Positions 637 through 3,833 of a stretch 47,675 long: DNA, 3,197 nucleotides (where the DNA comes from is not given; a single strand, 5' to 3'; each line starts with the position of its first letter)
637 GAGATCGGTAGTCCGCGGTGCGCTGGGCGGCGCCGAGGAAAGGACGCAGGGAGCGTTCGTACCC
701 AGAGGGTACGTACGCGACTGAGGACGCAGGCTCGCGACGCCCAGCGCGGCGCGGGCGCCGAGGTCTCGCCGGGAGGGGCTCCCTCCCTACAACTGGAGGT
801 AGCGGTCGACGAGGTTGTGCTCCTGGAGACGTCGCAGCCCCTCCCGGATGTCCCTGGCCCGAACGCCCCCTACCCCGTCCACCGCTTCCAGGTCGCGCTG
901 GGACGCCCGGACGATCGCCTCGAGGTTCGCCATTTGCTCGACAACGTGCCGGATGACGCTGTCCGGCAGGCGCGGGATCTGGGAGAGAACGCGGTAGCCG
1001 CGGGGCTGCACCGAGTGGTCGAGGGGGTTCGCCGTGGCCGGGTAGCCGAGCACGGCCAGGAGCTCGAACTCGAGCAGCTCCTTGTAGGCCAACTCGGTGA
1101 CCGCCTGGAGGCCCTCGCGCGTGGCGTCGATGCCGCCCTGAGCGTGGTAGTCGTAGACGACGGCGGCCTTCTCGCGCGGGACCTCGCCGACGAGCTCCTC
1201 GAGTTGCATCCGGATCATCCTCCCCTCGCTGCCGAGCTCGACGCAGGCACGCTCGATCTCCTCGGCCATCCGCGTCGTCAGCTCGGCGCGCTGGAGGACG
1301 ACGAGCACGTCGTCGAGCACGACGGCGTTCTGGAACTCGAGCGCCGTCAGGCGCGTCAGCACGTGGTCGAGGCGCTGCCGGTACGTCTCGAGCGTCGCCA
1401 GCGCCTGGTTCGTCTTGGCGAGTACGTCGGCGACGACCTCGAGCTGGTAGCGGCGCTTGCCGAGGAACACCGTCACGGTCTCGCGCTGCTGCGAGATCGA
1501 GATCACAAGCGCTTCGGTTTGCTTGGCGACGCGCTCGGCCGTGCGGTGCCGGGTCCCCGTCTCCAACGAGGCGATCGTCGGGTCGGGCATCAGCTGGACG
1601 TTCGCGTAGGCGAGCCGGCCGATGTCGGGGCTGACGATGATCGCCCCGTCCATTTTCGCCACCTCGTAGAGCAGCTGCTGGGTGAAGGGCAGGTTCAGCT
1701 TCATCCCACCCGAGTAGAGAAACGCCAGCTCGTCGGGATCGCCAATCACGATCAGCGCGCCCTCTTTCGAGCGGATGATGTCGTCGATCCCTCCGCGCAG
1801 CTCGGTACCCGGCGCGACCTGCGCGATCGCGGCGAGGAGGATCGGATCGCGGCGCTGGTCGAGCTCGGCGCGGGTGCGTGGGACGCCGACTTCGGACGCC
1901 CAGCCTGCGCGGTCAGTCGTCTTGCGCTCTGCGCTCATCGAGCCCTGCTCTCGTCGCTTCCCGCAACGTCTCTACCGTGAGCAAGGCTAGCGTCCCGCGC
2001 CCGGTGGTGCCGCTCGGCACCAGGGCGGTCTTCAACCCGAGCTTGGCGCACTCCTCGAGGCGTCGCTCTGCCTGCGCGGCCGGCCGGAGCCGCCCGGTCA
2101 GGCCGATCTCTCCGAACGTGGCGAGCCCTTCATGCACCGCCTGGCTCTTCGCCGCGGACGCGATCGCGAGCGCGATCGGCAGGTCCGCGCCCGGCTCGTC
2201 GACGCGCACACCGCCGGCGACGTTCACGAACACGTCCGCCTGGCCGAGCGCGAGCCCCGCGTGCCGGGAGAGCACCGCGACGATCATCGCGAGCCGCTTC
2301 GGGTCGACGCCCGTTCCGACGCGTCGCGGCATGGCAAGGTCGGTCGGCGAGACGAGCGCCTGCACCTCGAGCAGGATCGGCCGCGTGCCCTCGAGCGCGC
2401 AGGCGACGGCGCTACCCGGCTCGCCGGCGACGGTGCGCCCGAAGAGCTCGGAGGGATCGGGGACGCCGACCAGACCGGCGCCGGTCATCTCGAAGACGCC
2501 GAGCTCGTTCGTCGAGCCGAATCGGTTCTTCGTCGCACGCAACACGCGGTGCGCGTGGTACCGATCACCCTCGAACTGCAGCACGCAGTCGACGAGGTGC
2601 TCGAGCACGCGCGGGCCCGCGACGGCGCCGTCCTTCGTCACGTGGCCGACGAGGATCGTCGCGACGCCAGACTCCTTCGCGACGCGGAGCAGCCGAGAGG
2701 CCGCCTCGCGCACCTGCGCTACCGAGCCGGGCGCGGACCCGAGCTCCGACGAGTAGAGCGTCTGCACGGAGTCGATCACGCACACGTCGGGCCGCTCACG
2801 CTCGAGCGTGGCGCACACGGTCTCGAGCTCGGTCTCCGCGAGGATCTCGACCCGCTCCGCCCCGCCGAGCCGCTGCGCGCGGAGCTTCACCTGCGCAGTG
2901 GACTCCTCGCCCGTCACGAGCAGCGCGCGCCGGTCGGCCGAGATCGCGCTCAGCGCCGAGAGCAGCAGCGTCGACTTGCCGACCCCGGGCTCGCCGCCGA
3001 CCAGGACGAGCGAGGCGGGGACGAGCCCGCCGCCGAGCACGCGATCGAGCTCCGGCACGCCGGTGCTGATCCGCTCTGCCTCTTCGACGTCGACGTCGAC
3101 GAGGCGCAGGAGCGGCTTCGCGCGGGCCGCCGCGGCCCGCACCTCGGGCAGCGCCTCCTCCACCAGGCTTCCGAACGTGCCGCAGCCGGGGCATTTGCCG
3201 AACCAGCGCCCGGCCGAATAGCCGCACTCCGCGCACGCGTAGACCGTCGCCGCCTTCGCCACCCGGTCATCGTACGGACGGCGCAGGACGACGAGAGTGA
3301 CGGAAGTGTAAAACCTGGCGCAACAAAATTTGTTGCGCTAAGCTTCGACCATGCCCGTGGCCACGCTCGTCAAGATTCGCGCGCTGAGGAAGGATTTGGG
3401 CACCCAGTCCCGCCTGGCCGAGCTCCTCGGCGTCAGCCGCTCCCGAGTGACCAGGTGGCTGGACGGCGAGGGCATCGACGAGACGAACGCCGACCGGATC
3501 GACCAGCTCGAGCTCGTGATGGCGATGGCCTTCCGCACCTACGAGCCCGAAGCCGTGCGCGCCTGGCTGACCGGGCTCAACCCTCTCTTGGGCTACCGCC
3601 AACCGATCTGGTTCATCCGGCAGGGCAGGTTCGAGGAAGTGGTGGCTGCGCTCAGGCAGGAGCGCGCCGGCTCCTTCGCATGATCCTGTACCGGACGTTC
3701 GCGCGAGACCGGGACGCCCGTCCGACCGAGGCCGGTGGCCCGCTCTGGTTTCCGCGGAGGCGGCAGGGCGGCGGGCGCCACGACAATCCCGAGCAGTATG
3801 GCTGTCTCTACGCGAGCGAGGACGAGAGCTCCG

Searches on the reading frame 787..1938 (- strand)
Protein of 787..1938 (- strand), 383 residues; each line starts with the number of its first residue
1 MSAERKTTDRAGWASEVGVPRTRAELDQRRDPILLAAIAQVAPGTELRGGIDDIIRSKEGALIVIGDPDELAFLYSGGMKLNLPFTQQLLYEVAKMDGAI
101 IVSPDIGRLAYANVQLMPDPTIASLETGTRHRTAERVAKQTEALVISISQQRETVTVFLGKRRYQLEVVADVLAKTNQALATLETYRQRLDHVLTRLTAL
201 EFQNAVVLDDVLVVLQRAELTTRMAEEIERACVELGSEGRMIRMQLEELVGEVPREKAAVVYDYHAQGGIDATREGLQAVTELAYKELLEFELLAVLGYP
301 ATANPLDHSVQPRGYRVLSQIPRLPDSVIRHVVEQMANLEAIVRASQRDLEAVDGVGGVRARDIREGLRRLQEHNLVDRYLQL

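Call 26: search_protein_families(library=pfam, proteins=[window:787-1938:-], max_evalue=0.001)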
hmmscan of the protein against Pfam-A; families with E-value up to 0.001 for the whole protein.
window:787-1938:- (383 aa): 3 families
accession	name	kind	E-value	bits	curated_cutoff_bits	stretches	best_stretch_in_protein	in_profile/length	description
PF10635.14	DisA-linker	-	4.4e-40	137.2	25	1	167-303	2-139/142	DisA bacterial checkpoint controller linker region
PF02457.21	DAC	-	7.5e-26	90.5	27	1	50-160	3-116/119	DisA bacterial checkpoint controller nucleotide-binding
PF00633.29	HHH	-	1.5e-05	25.1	24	0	339-366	2-29/30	Helix-hairpin-helix motif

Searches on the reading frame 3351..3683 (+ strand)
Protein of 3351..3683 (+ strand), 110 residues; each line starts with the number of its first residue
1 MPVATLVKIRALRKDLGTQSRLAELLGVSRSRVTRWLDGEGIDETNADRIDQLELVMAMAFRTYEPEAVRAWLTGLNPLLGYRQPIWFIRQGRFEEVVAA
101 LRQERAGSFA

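Call 26: search_protein_families(library=pfam, proteins=[window:3351-3683:+], max_evalue=0.001)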
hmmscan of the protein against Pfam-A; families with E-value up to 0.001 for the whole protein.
window:3351-3683:+ (110 aa): 5 families
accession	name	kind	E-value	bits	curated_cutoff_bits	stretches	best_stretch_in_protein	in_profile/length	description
PF15943.11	YdaS_toxin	-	4e-06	27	30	1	14-56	6-46/65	Bacterial toxin YdaS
PF01381.28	HTH_3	-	1.8e-05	25.1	23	1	9-50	1-44/55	Helix-turn-helix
PF13384.12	HTH_23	-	5.7e-05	23.2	24.6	1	14-38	15-39/50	Homeodomain-like domain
PF13518.12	HTH_28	-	0.00053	20.5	25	0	10-39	7-35/52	Helix-turn-helix domain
PF13560.12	HTH_31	-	0.00077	20.2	27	1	10-41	7-39/64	Helix-turn-helix domain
